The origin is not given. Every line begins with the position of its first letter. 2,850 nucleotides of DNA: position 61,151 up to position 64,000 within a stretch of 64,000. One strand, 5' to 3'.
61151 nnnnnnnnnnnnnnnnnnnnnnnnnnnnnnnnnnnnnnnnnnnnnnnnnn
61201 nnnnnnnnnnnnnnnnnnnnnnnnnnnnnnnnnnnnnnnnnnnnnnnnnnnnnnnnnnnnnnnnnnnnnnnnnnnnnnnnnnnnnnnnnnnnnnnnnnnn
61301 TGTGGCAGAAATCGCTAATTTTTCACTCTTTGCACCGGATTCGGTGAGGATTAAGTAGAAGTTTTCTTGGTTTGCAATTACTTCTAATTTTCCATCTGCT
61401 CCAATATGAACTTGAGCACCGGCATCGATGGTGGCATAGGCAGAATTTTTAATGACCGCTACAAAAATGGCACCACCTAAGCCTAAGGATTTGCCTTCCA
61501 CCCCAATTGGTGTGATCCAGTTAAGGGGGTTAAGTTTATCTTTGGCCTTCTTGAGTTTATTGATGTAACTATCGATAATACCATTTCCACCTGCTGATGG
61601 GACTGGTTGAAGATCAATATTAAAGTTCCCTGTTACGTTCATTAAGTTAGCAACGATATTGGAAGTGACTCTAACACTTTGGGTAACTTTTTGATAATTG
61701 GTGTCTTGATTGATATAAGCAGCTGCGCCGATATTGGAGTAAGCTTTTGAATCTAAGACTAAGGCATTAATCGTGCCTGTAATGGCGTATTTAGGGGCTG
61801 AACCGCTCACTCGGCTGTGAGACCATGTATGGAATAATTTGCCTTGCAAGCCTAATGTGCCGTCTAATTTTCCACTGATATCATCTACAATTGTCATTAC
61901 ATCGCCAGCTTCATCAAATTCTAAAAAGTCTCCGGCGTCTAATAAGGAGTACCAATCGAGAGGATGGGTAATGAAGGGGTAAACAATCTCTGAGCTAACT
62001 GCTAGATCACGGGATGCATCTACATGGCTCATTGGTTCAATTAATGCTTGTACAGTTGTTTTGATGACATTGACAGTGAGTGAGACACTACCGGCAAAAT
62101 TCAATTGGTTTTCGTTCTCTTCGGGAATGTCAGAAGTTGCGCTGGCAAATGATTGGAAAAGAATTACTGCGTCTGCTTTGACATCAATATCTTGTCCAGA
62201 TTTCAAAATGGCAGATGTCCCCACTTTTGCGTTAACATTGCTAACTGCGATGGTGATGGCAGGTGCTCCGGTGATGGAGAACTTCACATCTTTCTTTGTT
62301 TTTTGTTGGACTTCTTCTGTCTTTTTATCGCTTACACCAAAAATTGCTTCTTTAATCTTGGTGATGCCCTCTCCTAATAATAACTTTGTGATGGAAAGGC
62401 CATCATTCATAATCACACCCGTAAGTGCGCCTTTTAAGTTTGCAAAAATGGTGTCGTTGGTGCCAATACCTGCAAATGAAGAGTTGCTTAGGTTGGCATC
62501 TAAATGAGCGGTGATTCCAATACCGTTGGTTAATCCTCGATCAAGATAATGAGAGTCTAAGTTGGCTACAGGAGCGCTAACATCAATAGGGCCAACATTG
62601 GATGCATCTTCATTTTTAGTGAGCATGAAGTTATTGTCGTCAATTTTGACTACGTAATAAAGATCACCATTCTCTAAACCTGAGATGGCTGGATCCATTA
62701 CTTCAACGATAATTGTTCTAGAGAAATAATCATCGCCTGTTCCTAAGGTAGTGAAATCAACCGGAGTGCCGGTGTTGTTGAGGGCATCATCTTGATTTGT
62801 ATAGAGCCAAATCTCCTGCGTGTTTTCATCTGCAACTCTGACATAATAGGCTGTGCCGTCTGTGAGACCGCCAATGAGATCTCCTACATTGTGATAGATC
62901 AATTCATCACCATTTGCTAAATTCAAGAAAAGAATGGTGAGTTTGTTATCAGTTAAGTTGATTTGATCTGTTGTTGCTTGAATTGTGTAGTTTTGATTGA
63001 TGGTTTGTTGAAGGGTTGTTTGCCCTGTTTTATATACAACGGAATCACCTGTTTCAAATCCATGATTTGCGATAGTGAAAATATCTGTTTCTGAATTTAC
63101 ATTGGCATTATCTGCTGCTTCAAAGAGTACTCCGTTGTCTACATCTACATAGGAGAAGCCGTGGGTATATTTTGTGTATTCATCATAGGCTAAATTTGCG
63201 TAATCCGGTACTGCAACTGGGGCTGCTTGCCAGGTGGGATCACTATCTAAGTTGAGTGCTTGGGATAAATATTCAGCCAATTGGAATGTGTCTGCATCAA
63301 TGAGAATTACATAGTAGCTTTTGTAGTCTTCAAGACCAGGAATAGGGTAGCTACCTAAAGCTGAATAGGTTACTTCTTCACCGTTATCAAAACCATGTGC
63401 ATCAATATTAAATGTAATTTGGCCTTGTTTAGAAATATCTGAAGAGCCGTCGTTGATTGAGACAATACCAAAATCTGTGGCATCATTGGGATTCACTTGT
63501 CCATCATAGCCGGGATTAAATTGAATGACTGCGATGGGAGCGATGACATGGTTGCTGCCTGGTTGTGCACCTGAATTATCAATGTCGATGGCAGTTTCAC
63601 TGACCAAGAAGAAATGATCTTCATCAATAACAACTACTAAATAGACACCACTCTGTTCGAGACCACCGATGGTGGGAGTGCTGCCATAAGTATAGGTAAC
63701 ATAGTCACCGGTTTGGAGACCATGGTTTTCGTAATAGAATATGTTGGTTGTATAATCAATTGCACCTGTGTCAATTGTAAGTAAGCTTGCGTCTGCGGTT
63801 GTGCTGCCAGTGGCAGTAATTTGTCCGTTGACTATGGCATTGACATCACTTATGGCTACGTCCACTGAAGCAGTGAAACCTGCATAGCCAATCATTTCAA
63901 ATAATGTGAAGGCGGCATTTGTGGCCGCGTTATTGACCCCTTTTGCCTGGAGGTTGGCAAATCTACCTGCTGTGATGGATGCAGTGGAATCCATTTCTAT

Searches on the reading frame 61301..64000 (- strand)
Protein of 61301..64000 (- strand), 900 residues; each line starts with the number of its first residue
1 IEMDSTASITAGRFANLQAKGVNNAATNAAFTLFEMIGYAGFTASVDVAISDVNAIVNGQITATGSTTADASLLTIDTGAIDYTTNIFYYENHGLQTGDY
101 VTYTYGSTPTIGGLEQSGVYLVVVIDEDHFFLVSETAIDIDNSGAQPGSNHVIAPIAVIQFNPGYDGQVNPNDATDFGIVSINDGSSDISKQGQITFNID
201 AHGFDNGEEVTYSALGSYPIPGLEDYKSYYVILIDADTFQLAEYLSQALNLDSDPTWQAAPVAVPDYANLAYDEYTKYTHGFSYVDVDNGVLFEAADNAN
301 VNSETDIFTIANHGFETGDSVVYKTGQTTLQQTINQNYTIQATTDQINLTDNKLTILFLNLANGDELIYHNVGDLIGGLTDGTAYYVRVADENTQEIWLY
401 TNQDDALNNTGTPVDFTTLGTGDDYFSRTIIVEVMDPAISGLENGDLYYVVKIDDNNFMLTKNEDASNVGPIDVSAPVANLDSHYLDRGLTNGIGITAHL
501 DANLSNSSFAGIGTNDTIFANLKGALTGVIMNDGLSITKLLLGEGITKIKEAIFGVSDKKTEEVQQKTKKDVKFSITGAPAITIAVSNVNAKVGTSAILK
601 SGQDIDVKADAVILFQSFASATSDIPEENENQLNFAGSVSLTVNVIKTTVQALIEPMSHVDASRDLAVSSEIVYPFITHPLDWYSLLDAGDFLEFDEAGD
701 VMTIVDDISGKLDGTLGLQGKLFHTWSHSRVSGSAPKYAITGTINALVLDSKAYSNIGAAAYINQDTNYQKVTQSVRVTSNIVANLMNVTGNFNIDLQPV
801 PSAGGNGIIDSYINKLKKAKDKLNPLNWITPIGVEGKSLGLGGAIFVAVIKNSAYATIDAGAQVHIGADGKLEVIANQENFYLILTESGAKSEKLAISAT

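Call 40: find_homologous_proteins(query=window:61301-64000:-, max_evalue=0.00001)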
Query window:61301-64000:- (900 aa): 2 proteins with E <= 0.00001 among 8000 candidates.
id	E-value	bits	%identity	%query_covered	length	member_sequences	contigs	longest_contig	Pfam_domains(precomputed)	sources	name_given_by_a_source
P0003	6.3e-11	60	29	31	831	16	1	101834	PF07195.18,PF07872.18,PF02465.24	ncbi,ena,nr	ncbi:flagellar filament capping protein FliD [Litorivicinus sp.]|nr:flagellar filament capping prote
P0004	1.3e-7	49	30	15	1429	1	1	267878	-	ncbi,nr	ncbi:hypothetical protein N9D03_01270 [Alphaproteobacteria bacterium]|nr:hypothetical protein [Alpha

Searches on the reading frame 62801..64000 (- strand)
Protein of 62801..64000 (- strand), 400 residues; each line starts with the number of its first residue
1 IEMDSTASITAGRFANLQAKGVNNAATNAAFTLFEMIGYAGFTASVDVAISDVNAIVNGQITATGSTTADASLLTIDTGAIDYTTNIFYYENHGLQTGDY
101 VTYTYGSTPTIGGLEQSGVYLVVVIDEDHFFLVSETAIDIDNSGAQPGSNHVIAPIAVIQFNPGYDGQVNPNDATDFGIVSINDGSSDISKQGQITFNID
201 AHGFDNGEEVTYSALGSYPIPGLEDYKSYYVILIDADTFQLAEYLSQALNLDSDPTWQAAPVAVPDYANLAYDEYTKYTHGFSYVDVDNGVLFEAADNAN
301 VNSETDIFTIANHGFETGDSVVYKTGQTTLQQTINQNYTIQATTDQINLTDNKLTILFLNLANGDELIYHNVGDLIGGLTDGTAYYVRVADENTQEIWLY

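Call 41: find_related_loci(query=window:62801-64000:-, collection=metagenome_contigs, flank=10000)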
Query window:62801-64000:- (400 aa) in metagenome_contigs; peptide patterns used: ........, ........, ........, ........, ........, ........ (x = any residue, [..] = any of these).
109 stretches matched a pattern, but none encodes a relative of the query by tblastn (E <= 1e-3).
